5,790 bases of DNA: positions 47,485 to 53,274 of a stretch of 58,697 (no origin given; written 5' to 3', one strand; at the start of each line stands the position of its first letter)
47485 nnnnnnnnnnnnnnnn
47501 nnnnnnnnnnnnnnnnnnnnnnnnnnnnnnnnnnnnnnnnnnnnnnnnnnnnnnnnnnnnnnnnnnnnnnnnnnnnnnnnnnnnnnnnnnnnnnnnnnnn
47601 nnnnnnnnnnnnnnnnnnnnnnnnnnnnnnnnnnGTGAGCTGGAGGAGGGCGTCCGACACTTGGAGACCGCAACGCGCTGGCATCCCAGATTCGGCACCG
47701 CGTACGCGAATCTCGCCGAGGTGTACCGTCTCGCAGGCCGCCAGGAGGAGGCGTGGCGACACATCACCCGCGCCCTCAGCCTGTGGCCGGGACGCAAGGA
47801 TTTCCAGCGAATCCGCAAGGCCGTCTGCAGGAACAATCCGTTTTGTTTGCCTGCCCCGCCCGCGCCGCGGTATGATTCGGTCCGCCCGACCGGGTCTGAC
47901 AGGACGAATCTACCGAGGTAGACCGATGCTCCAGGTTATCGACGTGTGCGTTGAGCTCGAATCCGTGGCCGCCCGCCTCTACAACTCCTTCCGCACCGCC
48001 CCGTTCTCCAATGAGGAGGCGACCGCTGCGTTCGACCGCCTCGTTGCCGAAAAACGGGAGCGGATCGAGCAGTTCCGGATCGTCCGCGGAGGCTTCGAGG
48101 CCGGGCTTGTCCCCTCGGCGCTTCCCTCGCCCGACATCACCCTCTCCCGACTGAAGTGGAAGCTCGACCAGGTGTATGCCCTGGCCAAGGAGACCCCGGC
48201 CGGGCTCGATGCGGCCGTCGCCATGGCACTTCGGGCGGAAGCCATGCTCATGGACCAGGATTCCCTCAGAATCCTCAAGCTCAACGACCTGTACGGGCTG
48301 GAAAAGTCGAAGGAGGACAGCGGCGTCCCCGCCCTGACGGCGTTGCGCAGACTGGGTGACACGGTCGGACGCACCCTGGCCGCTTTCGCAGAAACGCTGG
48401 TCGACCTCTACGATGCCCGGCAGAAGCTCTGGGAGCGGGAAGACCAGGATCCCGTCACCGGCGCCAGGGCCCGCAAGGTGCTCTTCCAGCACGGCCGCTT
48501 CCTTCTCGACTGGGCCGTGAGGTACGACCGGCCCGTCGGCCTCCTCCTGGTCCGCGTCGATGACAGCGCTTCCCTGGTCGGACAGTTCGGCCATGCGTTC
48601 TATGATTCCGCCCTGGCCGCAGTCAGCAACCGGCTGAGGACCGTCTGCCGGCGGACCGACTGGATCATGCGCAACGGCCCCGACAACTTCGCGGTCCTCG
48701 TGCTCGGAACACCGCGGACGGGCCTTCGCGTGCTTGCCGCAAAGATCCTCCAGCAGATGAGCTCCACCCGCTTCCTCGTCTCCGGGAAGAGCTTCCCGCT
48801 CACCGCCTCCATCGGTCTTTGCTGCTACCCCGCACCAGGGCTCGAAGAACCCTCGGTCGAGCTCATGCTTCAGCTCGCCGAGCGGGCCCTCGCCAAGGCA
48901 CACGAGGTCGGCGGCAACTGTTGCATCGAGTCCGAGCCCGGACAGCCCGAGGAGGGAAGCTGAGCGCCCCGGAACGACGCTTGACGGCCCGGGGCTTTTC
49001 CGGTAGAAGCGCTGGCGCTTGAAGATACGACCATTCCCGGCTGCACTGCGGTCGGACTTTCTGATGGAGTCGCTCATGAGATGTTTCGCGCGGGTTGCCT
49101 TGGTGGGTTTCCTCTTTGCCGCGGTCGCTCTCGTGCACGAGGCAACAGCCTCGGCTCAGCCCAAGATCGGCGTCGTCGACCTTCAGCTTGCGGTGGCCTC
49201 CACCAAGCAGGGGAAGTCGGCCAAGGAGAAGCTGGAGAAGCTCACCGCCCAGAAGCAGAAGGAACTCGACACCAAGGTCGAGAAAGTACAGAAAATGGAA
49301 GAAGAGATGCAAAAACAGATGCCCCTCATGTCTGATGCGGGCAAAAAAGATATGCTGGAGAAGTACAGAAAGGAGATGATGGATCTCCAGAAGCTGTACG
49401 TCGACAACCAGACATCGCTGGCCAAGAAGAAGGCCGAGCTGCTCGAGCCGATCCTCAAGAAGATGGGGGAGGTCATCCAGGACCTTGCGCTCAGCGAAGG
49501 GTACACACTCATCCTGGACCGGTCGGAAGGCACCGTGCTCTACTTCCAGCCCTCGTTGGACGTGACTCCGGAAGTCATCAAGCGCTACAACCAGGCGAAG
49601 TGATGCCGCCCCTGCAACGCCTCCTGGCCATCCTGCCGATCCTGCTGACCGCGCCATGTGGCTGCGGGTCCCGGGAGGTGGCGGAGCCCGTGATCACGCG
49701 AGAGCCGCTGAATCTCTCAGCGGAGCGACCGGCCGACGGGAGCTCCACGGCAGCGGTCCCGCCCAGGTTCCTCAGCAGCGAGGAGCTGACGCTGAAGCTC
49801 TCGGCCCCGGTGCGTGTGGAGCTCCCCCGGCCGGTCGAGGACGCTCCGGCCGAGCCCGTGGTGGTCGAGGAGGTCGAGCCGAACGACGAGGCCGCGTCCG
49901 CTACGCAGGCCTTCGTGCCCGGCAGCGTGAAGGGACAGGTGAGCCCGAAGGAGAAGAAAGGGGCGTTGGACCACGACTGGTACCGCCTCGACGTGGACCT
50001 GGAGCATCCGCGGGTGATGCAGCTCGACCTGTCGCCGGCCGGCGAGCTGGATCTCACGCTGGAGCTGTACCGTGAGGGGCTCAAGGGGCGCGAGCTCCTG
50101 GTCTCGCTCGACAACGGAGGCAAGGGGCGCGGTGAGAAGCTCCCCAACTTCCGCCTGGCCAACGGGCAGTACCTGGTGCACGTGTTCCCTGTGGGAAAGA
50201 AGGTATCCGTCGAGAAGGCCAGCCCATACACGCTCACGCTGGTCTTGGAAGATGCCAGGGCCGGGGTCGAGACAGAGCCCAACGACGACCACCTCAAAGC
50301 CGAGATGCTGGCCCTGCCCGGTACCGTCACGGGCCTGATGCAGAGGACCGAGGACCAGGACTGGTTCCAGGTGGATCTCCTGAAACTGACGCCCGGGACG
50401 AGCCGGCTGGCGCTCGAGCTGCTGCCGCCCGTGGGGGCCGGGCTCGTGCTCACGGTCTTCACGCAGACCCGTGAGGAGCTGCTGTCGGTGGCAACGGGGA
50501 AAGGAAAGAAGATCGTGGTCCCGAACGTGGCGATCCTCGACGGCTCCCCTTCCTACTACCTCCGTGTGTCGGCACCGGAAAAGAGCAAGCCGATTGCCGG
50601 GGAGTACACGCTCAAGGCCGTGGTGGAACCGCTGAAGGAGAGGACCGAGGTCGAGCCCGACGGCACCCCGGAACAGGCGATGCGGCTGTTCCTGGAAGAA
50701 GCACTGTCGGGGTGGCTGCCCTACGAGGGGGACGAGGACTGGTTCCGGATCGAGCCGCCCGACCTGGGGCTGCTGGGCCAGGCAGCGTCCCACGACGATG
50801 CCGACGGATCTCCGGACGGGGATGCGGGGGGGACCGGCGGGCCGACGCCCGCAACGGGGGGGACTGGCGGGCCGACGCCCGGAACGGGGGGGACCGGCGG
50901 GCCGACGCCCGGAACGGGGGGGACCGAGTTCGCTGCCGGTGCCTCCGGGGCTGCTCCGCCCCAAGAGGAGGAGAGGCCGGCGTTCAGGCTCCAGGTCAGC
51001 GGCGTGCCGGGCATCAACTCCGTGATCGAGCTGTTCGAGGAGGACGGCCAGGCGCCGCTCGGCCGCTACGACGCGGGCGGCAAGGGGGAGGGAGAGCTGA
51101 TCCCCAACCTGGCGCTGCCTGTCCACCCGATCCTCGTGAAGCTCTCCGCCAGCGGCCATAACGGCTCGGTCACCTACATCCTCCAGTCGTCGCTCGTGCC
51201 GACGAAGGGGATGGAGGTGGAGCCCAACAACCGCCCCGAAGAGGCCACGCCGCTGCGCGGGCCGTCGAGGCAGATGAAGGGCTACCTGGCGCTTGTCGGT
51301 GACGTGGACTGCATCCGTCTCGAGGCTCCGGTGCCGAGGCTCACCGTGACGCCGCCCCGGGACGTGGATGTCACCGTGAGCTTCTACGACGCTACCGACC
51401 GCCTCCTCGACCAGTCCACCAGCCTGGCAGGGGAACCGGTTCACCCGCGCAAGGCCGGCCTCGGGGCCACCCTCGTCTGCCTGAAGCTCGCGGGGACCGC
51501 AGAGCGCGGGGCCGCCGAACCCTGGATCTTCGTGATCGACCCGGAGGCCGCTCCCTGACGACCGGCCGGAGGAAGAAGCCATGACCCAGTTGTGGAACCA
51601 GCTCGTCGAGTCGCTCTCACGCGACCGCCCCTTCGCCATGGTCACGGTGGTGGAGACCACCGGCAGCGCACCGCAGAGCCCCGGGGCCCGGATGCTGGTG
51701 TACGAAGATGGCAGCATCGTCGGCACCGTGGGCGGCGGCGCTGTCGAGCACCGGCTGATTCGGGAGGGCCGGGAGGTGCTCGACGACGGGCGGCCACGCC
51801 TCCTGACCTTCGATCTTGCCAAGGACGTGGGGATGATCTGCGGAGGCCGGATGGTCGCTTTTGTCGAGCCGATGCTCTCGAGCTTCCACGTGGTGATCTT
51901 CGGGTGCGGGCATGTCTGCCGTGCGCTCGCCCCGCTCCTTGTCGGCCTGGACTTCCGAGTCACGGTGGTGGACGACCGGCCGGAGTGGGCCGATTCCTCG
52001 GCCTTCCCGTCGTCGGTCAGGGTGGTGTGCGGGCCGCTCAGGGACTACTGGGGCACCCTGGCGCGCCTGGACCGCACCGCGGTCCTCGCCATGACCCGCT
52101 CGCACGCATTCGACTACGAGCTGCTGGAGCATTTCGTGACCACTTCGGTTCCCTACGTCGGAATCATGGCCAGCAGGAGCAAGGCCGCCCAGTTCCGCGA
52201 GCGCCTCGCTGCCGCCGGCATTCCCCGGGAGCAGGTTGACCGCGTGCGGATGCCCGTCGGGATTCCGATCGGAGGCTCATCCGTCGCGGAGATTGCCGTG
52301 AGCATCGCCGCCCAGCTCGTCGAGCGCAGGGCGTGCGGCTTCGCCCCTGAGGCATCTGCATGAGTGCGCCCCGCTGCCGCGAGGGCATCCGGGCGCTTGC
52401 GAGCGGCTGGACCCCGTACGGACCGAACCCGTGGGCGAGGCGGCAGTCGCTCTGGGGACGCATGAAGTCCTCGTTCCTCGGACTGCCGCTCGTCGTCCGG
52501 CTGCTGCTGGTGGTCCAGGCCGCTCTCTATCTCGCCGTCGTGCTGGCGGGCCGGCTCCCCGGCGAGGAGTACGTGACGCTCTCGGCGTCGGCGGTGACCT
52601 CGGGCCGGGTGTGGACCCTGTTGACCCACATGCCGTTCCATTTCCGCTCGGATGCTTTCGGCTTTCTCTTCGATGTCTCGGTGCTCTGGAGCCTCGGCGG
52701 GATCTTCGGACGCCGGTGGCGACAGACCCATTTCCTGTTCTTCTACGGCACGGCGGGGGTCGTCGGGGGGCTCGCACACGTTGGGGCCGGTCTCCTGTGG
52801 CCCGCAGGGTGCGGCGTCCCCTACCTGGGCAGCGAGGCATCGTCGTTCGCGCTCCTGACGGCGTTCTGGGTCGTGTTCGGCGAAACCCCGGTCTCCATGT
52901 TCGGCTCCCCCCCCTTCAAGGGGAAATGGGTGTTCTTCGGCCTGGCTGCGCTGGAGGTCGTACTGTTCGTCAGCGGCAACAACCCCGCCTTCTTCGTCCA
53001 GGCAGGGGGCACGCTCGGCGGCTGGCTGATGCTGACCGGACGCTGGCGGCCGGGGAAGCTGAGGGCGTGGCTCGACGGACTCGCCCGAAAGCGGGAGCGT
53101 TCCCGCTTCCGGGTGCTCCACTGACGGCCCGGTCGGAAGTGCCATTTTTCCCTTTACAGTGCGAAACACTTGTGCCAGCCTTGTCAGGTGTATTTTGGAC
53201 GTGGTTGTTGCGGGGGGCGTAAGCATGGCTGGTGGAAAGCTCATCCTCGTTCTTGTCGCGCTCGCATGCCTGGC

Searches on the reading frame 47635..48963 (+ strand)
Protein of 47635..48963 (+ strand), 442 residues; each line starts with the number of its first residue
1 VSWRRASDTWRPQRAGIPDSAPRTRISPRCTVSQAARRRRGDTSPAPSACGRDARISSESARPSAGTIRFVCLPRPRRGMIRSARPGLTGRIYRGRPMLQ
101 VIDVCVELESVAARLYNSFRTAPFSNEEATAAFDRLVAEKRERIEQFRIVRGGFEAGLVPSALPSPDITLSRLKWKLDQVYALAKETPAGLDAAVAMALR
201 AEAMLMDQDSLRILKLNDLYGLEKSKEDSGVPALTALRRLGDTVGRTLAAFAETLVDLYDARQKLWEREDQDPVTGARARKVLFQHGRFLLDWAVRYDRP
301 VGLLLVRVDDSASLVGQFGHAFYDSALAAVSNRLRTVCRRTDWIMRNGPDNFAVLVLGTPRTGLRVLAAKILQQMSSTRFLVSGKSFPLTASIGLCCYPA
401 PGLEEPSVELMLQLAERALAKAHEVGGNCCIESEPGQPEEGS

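Call 51: search_protein_families(library=pfam, proteins=[window:47635-48963:+], max_evalue=0.00001)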
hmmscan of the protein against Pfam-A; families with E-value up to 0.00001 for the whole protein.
window:47635-48963:+ (442 aa): 1 family
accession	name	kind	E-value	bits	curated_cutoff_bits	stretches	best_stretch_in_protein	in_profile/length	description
PF00990.26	GGDEF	-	3.7e-19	69.5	23.8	1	271-428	3-160/161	Diguanylate cyclase, GGDEF domain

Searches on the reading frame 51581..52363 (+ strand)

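Call 51: search_protein_families(library=pfam, proteins=[window:51581-52363:+], max_evalue=0.00001)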
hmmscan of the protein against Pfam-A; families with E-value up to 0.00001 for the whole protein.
window:51581-52363:+ (260 aa): 2 families
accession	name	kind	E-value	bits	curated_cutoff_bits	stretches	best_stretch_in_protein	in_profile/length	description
PF13478.12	XdhC_C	-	3.2e-39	134.8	29.7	1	104-246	1-125/125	XdhC Rossmann domain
PF02625.21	XdhC_CoxI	-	2.4e-26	91.9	24.3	1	13-78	3-68/68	XdhC and CoxI family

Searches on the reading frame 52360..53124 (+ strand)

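Call 51: search_protein_families(library=pfam, proteins=[window:52360-53124:+], max_evalue=0.00001)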
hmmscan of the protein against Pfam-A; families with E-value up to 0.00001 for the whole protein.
window:52360-53124:+ (254 aa): 1 family
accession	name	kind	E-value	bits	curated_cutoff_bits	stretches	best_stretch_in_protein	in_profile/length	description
PF01694.28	Rhomboid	-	7.5e-07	29.9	22.6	1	82-226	2-138/143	Rhomboid domain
